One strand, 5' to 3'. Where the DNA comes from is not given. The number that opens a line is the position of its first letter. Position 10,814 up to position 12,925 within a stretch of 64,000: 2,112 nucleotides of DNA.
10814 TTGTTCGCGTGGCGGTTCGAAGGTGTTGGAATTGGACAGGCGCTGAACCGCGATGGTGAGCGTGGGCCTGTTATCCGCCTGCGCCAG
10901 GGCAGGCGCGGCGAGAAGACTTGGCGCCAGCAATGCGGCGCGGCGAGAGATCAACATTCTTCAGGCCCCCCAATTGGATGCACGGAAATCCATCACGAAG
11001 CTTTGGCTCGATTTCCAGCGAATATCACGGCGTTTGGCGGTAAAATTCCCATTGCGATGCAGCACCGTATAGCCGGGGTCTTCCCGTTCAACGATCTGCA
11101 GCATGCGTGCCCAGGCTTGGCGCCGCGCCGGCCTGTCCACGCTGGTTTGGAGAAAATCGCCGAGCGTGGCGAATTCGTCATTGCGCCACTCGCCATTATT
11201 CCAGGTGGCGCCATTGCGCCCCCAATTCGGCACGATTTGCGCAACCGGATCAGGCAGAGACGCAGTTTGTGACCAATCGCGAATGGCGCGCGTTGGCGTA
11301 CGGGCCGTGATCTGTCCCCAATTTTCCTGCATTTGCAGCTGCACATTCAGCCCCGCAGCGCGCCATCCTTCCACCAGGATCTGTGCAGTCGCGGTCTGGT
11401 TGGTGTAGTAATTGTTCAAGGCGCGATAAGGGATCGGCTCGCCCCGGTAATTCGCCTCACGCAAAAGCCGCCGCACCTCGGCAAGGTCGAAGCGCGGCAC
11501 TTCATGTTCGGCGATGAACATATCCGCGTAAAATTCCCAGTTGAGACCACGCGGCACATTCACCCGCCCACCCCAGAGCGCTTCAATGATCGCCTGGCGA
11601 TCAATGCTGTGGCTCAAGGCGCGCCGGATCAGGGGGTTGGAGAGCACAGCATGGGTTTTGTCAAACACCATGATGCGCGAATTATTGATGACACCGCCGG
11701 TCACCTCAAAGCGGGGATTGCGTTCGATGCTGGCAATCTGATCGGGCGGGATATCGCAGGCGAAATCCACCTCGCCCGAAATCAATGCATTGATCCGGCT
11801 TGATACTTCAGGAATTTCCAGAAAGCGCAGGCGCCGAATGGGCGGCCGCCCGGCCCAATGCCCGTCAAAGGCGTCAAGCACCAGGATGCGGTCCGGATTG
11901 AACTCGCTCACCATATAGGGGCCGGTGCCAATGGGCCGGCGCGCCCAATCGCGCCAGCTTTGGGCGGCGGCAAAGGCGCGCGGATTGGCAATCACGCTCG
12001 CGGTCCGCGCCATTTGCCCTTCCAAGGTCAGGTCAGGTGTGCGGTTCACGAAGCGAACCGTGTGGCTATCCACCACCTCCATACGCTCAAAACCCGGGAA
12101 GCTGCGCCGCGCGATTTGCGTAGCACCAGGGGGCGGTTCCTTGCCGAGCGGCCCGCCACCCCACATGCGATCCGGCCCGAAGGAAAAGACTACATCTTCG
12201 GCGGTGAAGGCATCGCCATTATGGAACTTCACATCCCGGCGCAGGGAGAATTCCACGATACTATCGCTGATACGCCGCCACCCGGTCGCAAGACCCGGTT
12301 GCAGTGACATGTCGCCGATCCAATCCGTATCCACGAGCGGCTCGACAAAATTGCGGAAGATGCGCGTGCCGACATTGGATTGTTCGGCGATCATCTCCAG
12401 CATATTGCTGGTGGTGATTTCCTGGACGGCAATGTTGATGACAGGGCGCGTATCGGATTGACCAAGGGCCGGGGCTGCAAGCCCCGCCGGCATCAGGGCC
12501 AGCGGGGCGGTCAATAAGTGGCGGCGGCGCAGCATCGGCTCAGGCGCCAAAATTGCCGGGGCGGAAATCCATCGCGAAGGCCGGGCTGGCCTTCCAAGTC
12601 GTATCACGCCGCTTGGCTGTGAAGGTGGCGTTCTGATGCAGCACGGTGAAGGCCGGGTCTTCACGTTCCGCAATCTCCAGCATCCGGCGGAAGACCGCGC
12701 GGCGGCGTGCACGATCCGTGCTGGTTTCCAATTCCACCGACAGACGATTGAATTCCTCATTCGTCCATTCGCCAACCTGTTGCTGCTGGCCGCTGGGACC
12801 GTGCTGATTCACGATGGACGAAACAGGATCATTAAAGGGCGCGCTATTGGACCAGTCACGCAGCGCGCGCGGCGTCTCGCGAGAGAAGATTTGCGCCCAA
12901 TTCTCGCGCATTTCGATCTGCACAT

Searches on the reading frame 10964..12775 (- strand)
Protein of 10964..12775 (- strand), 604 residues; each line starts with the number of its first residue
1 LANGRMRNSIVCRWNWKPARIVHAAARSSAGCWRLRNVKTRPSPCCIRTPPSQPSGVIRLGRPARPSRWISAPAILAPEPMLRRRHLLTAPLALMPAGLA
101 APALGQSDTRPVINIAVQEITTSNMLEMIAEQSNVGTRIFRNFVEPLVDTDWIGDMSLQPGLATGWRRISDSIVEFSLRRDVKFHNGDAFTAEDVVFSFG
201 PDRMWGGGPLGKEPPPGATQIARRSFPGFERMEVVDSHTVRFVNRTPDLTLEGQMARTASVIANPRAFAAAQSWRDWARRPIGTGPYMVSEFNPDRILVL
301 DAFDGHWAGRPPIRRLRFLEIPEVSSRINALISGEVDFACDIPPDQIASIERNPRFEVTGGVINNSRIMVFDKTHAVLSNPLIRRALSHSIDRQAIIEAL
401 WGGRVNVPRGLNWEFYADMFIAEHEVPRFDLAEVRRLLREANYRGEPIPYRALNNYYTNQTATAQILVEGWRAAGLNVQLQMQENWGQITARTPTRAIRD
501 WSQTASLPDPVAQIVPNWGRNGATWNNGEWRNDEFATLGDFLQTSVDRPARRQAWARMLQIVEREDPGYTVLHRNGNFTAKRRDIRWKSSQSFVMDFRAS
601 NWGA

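Call 48: search_protein_families(library=pfam, proteins=[window:10964-12775:-], max_evalue=0.0001)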
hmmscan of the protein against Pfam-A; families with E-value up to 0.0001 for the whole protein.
window:10964-12775:- (604 aa): 1 family
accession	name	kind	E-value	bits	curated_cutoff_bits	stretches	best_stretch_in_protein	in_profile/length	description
PF00496.27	SBP_bac_5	-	1.5e-62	212.3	32.4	1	158-512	2-355/368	Bacterial extracellular solute-binding proteins, family 5 Middle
